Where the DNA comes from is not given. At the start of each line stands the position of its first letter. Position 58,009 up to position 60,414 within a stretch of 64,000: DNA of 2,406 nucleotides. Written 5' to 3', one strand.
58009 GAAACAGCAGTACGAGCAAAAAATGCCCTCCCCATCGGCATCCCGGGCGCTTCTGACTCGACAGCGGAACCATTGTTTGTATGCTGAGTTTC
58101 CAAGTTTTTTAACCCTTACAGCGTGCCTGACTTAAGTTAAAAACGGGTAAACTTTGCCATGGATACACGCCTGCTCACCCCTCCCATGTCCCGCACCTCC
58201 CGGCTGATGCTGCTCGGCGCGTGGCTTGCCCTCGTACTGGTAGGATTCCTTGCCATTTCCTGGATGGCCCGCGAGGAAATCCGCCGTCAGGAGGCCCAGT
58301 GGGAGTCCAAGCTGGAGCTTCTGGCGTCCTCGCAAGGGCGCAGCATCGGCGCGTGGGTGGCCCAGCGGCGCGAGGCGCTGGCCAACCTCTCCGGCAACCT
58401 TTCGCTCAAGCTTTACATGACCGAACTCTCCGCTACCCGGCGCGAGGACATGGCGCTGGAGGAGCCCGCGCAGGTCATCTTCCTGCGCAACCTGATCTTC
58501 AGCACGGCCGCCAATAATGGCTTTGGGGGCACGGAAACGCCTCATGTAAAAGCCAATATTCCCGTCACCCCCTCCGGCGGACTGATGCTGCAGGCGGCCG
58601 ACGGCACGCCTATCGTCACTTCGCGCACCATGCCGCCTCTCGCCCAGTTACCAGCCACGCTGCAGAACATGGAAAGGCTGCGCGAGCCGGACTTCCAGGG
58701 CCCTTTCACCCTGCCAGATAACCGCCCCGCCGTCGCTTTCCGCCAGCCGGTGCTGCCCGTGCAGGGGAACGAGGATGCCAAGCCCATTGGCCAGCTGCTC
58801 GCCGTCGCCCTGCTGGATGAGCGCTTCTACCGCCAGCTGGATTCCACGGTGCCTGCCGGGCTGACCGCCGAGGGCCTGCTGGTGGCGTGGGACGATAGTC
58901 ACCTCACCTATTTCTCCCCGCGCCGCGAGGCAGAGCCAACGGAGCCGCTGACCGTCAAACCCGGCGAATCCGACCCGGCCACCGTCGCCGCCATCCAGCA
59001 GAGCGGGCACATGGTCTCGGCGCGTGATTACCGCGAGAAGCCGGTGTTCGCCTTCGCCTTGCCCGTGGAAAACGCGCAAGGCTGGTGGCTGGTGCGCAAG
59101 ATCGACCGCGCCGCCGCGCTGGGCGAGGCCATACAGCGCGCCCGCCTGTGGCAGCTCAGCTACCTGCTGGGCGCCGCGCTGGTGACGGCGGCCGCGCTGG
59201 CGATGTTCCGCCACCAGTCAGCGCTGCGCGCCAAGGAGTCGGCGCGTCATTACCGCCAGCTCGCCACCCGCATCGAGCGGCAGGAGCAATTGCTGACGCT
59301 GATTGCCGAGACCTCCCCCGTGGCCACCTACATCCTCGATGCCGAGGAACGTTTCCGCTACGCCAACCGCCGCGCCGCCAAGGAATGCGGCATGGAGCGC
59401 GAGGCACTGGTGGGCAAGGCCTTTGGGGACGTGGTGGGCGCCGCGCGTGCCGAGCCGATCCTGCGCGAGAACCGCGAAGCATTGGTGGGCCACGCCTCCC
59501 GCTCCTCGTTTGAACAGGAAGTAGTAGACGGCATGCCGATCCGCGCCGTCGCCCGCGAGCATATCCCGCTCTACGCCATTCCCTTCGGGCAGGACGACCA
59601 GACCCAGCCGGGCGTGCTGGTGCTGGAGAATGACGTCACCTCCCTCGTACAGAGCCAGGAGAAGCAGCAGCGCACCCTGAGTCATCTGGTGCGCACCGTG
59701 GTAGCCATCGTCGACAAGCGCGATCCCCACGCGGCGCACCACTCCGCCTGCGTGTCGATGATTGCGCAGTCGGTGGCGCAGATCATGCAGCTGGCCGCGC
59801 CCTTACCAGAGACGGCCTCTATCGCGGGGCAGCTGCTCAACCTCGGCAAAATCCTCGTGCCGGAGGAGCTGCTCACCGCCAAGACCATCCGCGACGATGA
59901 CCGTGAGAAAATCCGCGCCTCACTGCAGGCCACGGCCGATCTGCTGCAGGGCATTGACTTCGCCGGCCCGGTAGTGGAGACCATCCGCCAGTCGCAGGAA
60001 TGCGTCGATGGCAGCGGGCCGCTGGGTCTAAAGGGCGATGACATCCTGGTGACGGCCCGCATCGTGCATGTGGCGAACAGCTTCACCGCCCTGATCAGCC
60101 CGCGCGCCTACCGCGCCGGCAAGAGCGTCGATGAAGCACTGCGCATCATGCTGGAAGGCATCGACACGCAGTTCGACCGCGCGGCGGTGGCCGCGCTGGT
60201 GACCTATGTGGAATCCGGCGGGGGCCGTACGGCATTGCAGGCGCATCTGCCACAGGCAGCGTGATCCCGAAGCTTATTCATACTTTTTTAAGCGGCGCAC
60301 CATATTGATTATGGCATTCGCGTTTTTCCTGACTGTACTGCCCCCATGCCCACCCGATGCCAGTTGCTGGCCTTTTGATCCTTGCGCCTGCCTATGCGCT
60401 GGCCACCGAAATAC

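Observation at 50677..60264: Candidate new adhesin-release module: LapG-type BTLCP protease + TPS adhesin operon (tpsB-tpsA-sapC) + divergent degenerate-HD-GYP transmembrane receptor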

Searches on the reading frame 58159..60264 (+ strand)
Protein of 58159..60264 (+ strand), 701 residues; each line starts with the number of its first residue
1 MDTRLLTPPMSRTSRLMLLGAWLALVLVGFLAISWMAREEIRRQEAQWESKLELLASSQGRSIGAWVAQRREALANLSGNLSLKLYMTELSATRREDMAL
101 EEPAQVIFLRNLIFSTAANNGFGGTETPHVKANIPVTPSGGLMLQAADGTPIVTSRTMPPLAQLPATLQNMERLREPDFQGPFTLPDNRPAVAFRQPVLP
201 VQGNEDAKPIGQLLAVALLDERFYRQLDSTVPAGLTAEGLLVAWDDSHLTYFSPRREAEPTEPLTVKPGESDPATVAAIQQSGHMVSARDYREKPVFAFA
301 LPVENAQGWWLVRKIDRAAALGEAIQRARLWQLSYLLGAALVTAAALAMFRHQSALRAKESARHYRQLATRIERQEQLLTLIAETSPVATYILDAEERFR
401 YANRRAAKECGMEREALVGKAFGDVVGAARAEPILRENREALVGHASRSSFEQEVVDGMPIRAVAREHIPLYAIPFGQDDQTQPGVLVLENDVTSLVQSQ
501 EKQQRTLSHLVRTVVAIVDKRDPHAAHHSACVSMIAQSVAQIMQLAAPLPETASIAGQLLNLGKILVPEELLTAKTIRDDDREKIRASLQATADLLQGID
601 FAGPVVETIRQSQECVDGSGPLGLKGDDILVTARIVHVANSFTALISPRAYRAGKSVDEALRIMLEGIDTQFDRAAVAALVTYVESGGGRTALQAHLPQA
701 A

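Call 3: search_protein_families(library=pfam, proteins=[window:58159-60264:+], max_evalue=0.01)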
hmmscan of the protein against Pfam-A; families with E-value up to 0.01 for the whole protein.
window:58159-60264:+ (701 aa): 4 families
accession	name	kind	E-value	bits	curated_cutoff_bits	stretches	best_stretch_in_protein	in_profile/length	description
PF13487.12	HD_5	-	1.2e-30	106.9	27.2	1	514-675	3-169/170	HD domain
PF08448.16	PAS_4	-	2.8e-09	37.6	23.1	1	384-496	2-108/110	PAS fold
PF00989.32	PAS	-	0.00017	22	22.6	1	381-426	5-50/113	PAS fold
PF13188.13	PAS_8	-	0.00068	19.9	21.8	1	379-423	3-48/65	PAS domain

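Call 4: search_protein_families(library=ncbifam, proteins=[window:58159-60264:+], max_evalue=0.01)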
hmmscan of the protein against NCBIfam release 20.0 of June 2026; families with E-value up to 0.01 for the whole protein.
window:58159-60264:+ (701 aa): 3 families
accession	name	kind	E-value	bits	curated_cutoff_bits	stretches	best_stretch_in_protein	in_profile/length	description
NF053512.1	nitric_RR_NosR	exception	6.5e-24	84.7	400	1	489-686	156-356/422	response regulator c-di-GMP phosphodiesterase, NosR family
TIGR00229.1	sensory_box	domain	3.4e-08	33.6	22.9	1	374-501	2-124/126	PAS domain S-box protein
NF008302.0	PRK11091.1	equivalog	0.00093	17.5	838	1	361-506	139-279/779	aerobic respiration two-component sensor histidine kinase ArcB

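Call 29: search_solved_structures(query=window:58159-60264:+, max_evalue=0.001, show_alignments=3)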
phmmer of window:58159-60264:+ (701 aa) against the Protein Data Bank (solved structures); distinct sequences matched with E-value up to 0.001: 5.
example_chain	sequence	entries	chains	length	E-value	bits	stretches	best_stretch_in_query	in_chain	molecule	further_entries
9rc0_A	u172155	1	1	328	9.4e-28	100.7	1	372-694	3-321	HD domain/sensory box protein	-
9rbz_A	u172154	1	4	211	4.2e-23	85.3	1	492-694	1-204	HD domain/sensory box protein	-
5z7c_A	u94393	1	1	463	1.6e-12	50.4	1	510-682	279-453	3'3'-cGAMP-specific phosphodiesterase 3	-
4mcw_A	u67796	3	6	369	2.2e-07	33.4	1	517-673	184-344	Metal dependent phosphohydrolase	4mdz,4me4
4r8z_A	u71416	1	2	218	3e-05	26.4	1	513-684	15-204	Cyclic di-GMP phosphodiesterase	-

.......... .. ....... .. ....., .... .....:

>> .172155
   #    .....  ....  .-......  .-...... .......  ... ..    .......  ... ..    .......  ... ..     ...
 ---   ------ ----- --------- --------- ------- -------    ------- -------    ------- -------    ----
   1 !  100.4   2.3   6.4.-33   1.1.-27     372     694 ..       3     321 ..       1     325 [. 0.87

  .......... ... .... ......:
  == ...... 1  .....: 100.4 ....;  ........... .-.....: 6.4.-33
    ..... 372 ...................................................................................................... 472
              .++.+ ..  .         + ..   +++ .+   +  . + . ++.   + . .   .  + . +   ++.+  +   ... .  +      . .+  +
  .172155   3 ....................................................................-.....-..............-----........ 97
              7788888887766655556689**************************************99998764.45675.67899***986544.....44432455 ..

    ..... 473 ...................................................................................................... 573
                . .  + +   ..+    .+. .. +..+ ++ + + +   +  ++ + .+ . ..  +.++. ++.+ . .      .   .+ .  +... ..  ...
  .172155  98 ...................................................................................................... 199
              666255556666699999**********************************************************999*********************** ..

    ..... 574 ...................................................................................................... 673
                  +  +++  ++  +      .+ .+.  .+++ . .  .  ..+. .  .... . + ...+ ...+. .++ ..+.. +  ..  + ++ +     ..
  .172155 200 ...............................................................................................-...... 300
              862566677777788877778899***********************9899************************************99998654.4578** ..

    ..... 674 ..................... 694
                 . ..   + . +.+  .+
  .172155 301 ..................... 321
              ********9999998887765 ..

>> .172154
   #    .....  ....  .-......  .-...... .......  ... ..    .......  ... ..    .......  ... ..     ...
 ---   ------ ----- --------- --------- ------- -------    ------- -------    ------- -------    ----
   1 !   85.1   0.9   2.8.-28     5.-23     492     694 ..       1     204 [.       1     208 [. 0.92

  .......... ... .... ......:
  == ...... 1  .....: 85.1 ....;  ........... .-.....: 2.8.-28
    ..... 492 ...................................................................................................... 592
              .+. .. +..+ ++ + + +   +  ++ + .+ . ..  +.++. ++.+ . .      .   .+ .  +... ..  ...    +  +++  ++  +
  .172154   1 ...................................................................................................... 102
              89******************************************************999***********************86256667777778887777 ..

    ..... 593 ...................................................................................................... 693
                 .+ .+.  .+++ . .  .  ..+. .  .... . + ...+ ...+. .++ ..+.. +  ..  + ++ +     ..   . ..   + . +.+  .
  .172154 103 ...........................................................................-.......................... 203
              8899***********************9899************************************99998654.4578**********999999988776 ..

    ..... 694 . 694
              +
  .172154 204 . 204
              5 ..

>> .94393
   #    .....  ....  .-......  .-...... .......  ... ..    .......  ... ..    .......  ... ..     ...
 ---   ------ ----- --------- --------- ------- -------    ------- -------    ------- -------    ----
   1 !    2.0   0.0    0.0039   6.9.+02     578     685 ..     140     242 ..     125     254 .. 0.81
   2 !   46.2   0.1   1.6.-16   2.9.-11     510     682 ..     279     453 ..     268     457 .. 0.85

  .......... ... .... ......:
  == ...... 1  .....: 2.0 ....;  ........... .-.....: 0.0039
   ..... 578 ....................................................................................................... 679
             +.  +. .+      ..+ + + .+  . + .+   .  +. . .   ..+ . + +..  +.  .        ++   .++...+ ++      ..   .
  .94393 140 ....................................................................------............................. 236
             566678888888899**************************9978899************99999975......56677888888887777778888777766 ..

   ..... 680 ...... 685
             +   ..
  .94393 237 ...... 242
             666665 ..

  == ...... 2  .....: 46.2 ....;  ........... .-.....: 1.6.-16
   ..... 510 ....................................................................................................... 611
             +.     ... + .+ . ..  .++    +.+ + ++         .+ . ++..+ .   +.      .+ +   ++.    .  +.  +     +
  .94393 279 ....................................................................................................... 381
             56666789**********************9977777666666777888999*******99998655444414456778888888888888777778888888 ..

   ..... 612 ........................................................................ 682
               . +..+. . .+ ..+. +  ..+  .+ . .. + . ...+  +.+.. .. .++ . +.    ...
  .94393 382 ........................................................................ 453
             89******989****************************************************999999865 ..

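Call 56: find_homologous_proteins(query=window:58159-60264:+, max_evalue=1e-10)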
Query window:58159-60264:+ (701 aa): 12 proteins with E <= 1e-10 among 8000 candidates.
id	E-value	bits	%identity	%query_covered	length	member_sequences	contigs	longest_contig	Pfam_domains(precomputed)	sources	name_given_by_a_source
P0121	0.0e+0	1508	100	99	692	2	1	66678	PF13487.13,PF08448.17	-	-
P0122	0.0e+0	1289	84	100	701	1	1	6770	PF13487.13,PF08448.17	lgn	-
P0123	0.0e+0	1110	72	99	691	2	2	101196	PF13487.13,PF08448.17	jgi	jgi:PAS domain S-box-containing protein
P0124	0.0e+0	1096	71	100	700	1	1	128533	PF13487.13,PF08448.17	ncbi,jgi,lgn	-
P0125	0.0e+0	1078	70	100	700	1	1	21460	PF13487.13,PF08448.17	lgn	-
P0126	0.0e+0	1070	70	100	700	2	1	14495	PF13487.13,PF08448.17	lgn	-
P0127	9.2e-272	922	69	88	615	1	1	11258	PF13487.13,PF08448.17,PF00989.32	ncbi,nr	ncbi:MAG: PAS domain S-box protein, partial [Rickettsiales bacterium]|nr:PAS domain S-box protein [R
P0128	1.4e-178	614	45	99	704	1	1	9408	PF13487.13,PF08448.17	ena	-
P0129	1.5e-154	535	42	99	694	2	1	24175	PF13487.13,PF08448.17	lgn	-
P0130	7.2e-147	509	40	99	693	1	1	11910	PF13487.13,PF08448.17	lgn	-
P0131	1.5e-22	98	29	43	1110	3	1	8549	PF00672.31,PF08447.19,PF13426.14,PF13188.14,PF13185.13,PF02743.25,PF13487.13,PF01966.29,PF01590.33,PF08448.17,PF00989.32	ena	-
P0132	2.0e-14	72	33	24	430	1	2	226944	PF20972.3,PF13487.13,PF01966.29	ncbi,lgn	-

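Call 71: predict_structure(alignment_id=A2)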
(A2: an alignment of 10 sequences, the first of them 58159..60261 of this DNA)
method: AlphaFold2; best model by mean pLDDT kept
length: 701 residues; sequences in the alignment: 10
mean_pLDDT: 75.4   pTM: 0.46
mean pLDDT of the five models: 75.4, 74.1, 73.1, 72.5, 71.1
residues with pLDDT >= 90: 38; 70-90: 462; 50-70: 157; < 50: 44
segments of 3 or more residues with pLDDT < 50: 1-8, 257-263, 267-269, 380-382, 478-480, 597-602
pLDDT, mean of each block of 10 residues (from residue 1): 44 78 88 88 88 88 89 89 82 57 67 82 62 69 86 84 81 79 77 89 79 88 75 65 73 58 48 83 90 88 86 88 85 86 81 71 64 54 62 85 80 82 83 85 81 72 82 61 76 70 58 54 68 87 80 76 54 56 58 50 64 77 75 87 80 79 86 88 84 71 48
secondary structure, 60 per line:
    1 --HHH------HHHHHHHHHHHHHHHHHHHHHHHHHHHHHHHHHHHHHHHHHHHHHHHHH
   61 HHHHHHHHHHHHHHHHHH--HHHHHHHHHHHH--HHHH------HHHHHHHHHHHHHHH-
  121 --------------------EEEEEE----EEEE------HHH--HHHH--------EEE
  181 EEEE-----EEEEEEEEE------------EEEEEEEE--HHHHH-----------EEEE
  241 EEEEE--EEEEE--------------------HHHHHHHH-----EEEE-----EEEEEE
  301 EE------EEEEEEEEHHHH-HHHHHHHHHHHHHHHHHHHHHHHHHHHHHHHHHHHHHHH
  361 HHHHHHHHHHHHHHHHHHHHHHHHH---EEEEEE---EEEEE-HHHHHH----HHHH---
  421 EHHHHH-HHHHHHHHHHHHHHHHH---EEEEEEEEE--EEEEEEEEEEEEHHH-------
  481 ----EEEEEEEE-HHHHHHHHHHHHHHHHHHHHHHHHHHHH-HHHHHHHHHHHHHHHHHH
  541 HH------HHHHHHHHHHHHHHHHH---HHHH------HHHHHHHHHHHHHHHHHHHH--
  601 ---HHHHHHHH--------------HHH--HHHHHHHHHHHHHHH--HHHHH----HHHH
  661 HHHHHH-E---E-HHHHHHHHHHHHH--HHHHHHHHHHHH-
elements in order (helices of 4 or more, strands of 3 or more residues): H12-78 H81-92 H95-98 H105-119 E141-146 E151-154 H166-169 E178-184 E190-198 E211-218 H221-225 E237-245 E248-252 H273-280 E286-289 E295-302 E309-316 H317-320 H322-385 E389-394 E398-402 H404-409 H414-417 H422-426 H428-444 E448-456 E459-470 E485-492 H494-521 H523-542 H549-565 H569-572 H579-598 H604-611 H631-645 H648-652 H657-666 H674-686 H689-700

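Call 76: fold_search(model_id=the predicted structure, library=pdb)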
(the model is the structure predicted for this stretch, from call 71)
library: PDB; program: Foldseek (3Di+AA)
matches with E <= 10: 1149; with E <= 0.001: 238
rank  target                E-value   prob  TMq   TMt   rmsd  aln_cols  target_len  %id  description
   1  9rc0                  1.2e-15  1.00  0.28  0.59   9.4       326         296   24  DvhD, PAS/HD-GYP domains (released 2026-03-04)
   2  9rbz_B                1.7e-10  1.00  0.25  0.77   5.0       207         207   31  DvhD, HD-GYP domain, c-di-GMP-bound (released 2026-03-04)
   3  9rbz_A                3.8e-10  1.00  0.25  0.76   5.0       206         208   30  DvhD, HD-GYP domain, c-di-GMP-bound (released 2026-03-04)
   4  9rbz_C                9.0e-10  1.00  0.25  0.78   4.0       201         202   31  DvhD, HD-GYP domain, c-di-GMP-bound (released 2026-03-04)
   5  9rbz_D                1.0e-09  1.00  0.25  0.76   5.0       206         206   30  DvhD, HD-GYP domain, c-di-GMP-bound (released 2026-03-04)
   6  9a5d_A                2.5e-09  1.00  0.18  0.20  26.6       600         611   11  Integrative model of WALK-YYCH by crosslinking MS and deep learning (released 2024-09-18)
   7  4mcw_A                1.6e-08  1.00  0.25  0.45  15.4       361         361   17  Crystal structure of a HD-GYP domain (a cyclic-di-GMP phosphodiesterase) containing a tri-nuclear metal centre (released 2014-02-19)
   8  9rc2                  1.8e-08  1.00  0.27  0.67   6.1       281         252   15  DvhD, periplasmic domain (released 2026-03-04)
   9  4mcw_B                2.7e-08  1.00  0.24  0.44  15.5       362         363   16  Crystal structure of a HD-GYP domain (a cyclic-di-GMP phosphodiesterase) containing a tri-nuclear metal centre (released 2014-02-19)
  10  9qq6_A                5.9e-08  1.00  0.13  0.18  40.6       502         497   13  Structure of the Azotobacter vinelandii NifL-NifA complex (released 2025-06-18)
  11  9a65_B                6.5e-08  1.00  0.30  0.31  79.0       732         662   10  Integrative model of YVAQ-MCPB by crosslinking MS and deep learning (released 2024-09-18)
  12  6ph4_B                8.9e-08  1.00  0.14  0.21  35.6       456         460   14  Full length LOV-PAS-HK construct from the LOV-HK sensory protein from Brucella abortus (light-adapted, construct 15-48 (released 2020-12-30)
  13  8a52_A                2.1e-07  1.00  0.14  0.26  20.1       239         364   16  Crystal structure of a chimeric LOV-Histidine kinase SB2F1 (asymmetrical variant, trigonal form with long c-axis) (released 2023-12-27)
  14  8a6x_B                2.6e-07  1.00  0.15  0.26  19.4       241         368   15  Crystal structure of a chimeric LOV-Histidine kinase SB2F1 (asymmetrical variant, trigonal form with long c axis) (released 2024-01-10)
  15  8a7f_B                2.9e-07  1.00  0.15  0.26  21.4       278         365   15  Crystal structure of a chimeric LOV-Histidine kinase SB2F1-I66R mutant (asymmetrical variant, trigonal form with long  (released 2024-01-10)
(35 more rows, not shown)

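Call 101: find_encoding_contigs(protein=P0130, flank=10000, max_places=1)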
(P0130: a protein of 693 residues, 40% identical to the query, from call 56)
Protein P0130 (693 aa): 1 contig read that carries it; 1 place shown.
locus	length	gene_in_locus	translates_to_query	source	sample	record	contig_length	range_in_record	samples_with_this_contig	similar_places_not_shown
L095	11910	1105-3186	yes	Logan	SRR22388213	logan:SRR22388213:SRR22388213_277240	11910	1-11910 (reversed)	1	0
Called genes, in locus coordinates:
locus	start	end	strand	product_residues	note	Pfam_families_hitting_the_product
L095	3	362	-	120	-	?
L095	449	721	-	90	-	PF14384:BrnA_antitoxin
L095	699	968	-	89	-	PF04365:BrnT_toxin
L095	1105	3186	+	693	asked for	PF08448:PAS_4, PF13487:HD_5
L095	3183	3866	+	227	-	-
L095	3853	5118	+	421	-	PF00515:TPR_1 (faint), PF07719:TPR_2 (faint), PF13428:TPR_14 (faint), PF13431:TPR_17 (faint), PF14559:TPR_19 (faint)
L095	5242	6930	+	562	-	PF07244:POTRA (faint), PF08479:POTRA_2, PF03865:ShlB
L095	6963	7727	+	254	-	PF07277:SapC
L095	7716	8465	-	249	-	PF20772:TACO1_YebC_N, PF01709:Transcrip_reg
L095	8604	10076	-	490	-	PF00483:NTP_transferase, PF22640:ManC_GMP_beta-helix, PF01050:MannoseP_isomer, PF07883:Cupin_2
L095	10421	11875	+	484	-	PF02878:PGM_PMM_I, PF02879:PGM_PMM_II, PF02880:PGM_PMM_III, PF00408:PGM_PMM_IV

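Call 102: find_encoding_contigs(protein=P0129, flank=10000, max_places=1)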
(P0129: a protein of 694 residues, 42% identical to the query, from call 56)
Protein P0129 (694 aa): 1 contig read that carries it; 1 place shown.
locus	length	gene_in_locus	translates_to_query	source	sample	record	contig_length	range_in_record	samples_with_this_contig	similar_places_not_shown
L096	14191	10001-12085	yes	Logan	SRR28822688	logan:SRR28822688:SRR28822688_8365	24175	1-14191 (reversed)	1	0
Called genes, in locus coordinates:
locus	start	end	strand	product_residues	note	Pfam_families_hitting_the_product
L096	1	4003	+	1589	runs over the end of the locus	PF05860:TPS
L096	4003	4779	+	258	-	PF07277:SapC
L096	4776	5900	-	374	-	PF01098:FTSW_RODA_SPOVE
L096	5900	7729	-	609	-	PF03717:PBP_dimer, PF00905:Transpeptidase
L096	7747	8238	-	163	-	PF04093:MreD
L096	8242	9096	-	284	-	PF04085:MreC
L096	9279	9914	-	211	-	PF06035:Peptidase_C93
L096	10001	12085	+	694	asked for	PF08448:PAS_4 (weak), PF13487:HD_5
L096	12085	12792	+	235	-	-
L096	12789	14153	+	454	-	PF07719:TPR_2 (faint), PF13428:TPR_14 (faint), PF14559:TPR_19 (faint), PF00515:TPR_1 (faint)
